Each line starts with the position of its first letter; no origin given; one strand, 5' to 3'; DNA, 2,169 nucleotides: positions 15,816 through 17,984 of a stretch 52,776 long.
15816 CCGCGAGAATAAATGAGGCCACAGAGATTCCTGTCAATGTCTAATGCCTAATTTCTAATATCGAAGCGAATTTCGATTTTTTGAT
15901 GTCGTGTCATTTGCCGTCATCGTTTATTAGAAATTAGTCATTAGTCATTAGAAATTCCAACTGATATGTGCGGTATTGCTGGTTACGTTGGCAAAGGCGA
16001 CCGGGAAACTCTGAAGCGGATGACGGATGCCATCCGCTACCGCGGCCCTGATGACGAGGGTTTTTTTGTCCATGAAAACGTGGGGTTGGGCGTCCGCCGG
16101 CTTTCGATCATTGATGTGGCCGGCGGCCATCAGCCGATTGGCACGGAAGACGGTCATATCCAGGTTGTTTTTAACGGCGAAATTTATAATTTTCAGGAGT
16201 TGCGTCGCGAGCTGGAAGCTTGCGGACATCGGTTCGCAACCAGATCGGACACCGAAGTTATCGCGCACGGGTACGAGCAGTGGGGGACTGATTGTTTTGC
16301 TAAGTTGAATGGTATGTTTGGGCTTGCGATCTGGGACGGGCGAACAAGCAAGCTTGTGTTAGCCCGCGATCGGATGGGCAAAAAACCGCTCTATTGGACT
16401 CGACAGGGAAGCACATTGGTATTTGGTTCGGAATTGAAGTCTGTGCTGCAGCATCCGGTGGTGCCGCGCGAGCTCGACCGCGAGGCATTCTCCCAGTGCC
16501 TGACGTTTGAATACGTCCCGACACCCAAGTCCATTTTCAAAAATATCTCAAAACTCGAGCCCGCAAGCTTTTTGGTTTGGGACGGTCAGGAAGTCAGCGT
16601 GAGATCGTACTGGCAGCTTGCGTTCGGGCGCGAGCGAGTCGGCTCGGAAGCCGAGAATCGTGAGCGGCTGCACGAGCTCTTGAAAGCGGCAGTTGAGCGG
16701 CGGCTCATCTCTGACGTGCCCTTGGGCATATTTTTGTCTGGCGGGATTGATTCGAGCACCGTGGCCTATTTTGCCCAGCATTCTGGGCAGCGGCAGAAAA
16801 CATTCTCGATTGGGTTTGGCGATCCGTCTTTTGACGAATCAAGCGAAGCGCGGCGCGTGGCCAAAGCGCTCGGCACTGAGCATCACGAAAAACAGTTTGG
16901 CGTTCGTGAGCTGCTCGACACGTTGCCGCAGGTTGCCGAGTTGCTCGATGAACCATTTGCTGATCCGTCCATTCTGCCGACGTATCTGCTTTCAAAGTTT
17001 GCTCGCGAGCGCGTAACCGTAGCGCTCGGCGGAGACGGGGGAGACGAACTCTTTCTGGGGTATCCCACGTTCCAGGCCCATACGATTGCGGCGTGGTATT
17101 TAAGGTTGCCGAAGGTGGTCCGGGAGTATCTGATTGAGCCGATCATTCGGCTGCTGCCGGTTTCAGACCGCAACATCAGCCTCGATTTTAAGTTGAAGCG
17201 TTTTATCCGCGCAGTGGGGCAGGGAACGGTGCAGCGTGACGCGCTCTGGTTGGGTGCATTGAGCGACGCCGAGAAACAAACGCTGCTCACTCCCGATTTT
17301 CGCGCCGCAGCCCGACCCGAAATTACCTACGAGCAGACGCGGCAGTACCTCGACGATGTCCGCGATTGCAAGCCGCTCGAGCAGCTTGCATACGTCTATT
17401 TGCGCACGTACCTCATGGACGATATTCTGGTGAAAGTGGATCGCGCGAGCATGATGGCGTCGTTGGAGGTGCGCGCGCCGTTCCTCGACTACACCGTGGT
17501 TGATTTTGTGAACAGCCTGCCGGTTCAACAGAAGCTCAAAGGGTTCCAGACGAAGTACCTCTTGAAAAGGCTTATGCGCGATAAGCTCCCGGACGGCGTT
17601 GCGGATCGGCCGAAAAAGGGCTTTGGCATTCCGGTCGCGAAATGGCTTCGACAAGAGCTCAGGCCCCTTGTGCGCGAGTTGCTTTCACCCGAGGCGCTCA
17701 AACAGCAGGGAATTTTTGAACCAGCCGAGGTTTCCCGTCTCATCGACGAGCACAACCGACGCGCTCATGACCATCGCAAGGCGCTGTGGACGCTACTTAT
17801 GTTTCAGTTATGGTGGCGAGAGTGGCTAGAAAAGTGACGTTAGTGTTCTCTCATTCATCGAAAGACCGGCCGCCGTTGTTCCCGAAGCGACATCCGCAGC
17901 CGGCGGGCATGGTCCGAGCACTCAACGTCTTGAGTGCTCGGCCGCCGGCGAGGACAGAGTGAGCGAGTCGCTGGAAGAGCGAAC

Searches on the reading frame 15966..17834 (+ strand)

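Call 57: search_protein_families(library=pfam, proteins=[window:15966-17834:+], max_evalue=0.00001)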
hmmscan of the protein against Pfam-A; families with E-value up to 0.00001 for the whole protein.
window:15966-17834:+ (623 aa): 3 families
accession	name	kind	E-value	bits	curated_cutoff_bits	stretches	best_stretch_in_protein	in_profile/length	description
PF00733.27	Asn_synthase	-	6.4e-105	352.1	21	1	235-617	2-353/354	Asparagine synthase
PF13537.11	GATase_7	-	8e-48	162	25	1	44-161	2-122/123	Glutamine amidotransferase domain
PF13522.11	GATase_6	-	2.2e-44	151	27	1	28-156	1-130/130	Glutamine amidotransferase domain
